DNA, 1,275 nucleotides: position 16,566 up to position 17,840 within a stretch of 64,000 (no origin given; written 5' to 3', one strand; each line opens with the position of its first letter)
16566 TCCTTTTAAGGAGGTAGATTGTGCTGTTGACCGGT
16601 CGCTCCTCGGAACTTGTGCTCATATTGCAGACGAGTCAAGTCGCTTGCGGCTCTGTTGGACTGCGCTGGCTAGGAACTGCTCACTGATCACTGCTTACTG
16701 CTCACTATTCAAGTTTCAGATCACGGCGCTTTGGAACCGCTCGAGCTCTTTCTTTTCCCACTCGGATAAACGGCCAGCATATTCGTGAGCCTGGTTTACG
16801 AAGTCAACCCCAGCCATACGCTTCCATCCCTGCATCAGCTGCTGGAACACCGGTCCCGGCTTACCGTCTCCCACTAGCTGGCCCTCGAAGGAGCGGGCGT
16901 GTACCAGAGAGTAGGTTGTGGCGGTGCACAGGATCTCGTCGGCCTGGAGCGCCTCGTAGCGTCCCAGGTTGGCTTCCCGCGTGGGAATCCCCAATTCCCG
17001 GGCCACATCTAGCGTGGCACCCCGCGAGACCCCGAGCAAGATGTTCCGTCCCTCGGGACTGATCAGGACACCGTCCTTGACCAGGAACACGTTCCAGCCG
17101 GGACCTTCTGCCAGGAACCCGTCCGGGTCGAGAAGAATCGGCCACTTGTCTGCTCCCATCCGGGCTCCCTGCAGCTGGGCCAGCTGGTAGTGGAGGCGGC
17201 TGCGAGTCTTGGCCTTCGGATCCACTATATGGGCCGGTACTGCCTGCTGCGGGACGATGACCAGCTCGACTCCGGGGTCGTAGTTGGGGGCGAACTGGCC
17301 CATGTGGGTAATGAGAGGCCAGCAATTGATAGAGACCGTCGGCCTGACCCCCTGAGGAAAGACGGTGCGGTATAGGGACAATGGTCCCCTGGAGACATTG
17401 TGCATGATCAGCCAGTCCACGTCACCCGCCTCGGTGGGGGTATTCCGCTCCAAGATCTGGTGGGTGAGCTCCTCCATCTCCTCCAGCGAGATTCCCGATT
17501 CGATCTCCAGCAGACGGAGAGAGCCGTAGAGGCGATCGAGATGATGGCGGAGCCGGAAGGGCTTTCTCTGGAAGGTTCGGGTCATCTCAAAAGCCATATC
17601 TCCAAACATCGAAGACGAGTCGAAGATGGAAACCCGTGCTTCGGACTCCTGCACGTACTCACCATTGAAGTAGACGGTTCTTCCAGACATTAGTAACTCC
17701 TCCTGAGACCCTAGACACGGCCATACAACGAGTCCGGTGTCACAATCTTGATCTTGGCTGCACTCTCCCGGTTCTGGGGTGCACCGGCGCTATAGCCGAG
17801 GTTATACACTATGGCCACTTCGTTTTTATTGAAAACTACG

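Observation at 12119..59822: Family of roughly 90-nt intergenic elements (at least 4 copies) with a conserved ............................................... core; one copy has a perfect SD plus a 33-codon ORF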

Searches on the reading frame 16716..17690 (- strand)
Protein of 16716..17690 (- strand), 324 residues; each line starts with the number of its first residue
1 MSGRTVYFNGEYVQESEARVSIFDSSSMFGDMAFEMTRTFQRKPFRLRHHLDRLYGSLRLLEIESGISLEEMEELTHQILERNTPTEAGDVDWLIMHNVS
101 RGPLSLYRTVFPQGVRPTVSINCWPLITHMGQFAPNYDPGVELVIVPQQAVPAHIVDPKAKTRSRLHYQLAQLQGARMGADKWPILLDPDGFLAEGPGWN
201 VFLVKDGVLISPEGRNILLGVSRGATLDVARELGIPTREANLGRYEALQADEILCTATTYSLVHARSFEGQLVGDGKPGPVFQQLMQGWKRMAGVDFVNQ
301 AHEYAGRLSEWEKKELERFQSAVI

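Call 38: search_protein_families(library=pfam, proteins=[window:16716-17690:-], max_evalue=0.00001)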
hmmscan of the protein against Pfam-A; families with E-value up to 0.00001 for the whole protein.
window:16716-17690:- (324 aa): 1 family
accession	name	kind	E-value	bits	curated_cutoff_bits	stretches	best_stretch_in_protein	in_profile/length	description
PF01063.24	Aminotran_4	-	5.1e-39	134.8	28.5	1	33-266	2-221/223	Amino-transferase class IV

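Call 48: find_homologous_proteins(query=window:16716-17690:-, max_evalue=1e-60)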
Query window:16716-17690:- (324 aa): 1297 proteins with E <= 1e-60 among 4069 candidates; the best 120 are listed.
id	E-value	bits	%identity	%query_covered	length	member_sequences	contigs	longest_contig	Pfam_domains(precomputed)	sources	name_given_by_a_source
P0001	2.2e-205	699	94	100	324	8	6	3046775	PF01063.25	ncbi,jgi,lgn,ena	jgi:branched-chain amino acid aminotransferase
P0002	2.7e-202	689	92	100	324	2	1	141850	PF01063.25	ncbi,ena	-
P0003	2.2e-176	604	80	99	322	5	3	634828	PF01063.25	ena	-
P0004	9.3e-176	602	80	98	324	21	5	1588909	PF01063.25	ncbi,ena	-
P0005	6.8e-175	599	79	99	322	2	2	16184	PF01063.25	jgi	-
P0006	3.1e-169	580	77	100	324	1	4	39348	PF01063.25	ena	-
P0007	1.6e-162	558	76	97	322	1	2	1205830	PF01063.25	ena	-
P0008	1.7e-159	548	74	97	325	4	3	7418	PF01063.25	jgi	-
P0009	2.2e-158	545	73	100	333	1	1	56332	PF01063.25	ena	-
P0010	1.0e-157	542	73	98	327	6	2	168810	PF01063.25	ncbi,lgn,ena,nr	ncbi:MAG: aminotransferase class IV [Acidobacteriota bacterium]|nr:aminotransferase class IV [Acidob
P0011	1.8e-156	538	72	98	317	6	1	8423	PF01063.25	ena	-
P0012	2.0e-156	538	73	97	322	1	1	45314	PF01063.25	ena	-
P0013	4.5e-156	537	73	97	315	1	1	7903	PF01063.25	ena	-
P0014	8.6e-156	536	74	96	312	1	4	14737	PF01063.25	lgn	-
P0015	1.1e-155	536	72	97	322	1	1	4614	PF01063.25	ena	-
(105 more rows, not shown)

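Call 49: find_encoding_contigs(protein=P0001, flank=3000, max_places=2)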
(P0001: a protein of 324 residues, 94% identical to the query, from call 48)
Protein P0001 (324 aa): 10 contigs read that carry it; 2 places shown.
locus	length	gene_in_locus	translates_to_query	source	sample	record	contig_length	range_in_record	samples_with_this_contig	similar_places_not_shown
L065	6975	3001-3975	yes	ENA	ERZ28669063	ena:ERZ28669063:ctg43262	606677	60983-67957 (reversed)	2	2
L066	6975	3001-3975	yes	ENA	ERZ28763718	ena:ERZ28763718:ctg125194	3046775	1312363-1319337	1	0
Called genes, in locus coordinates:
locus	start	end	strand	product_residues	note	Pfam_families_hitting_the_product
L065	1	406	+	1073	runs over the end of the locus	PF13620:CarboxypepD_reg, PF25183:OMP_b-brl_4, PF00593:TonB_dep_Rec_b-barrel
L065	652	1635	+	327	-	-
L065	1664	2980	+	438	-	PF02012:BNR (faint), PF13088:BNR_2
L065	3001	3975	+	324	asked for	PF01063:Aminotran_4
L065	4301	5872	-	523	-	PF02638:GHL10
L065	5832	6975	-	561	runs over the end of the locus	PF01522:Polysacc_deac_1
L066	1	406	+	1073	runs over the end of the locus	PF13620:CarboxypepD_reg, PF25183:OMP_b-brl_4, PF00593:TonB_dep_Rec_b-barrel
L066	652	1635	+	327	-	-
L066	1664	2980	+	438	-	PF02012:BNR (faint), PF13088:BNR_2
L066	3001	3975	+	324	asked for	PF01063:Aminotran_4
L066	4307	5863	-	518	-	-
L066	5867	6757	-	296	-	PF14236:DruA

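Call 50: find_encoding_contigs(protein=P0004, flank=3000, max_places=2)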
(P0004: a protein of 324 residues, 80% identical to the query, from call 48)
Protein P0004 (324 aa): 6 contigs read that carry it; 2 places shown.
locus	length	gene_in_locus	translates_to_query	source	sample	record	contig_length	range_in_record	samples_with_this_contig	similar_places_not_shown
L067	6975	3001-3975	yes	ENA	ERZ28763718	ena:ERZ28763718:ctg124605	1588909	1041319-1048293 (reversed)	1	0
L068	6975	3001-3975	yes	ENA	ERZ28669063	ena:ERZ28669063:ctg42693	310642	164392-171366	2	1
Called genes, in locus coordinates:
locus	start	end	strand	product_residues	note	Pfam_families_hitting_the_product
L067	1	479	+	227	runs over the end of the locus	PF17648:Luciferase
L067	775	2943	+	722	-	PF19313:DUF5916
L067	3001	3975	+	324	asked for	PF01063:Aminotran_4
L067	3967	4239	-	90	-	-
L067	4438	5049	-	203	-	-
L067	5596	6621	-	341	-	PF22847:Glyco_hydro_43_rel (faint)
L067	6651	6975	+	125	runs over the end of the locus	-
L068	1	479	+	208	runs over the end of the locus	PF17648:Luciferase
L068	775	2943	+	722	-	PF19313:DUF5916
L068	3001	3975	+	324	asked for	PF01063:Aminotran_4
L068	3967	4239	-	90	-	-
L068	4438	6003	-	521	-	-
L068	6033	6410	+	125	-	-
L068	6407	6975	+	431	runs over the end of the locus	PF06782:UPF0236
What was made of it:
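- A gene caller predicted a 90-aa ORF over the element in L067 (call 50).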

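Call 51: find_encoding_contigs(protein=P0007, flank=3000, max_places=2)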
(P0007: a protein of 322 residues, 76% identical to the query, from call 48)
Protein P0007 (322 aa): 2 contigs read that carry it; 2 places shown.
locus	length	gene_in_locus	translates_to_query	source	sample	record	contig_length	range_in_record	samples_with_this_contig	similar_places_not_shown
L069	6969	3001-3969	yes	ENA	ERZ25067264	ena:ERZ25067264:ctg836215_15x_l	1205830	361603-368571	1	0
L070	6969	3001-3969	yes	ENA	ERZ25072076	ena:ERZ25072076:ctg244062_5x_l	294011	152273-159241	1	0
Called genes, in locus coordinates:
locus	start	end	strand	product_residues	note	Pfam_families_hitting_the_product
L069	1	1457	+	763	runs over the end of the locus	PF19313:DUF5916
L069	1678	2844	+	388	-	PF14294:DUF4372, PF01609:DDE_Tnp_1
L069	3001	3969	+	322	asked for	PF01063:Aminotran_4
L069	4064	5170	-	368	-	PF01244:Peptidase_M19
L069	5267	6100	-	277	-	PF11306:DUF3108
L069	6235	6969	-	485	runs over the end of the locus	PF07394:DUF1501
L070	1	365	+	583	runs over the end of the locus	PF00474:SSF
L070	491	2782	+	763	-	PF19313:DUF5916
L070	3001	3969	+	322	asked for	PF01063:Aminotran_4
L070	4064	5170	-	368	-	PF01244:Peptidase_M19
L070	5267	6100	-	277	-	PF11306:DUF3108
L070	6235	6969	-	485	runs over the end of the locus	PF07394:DUF1501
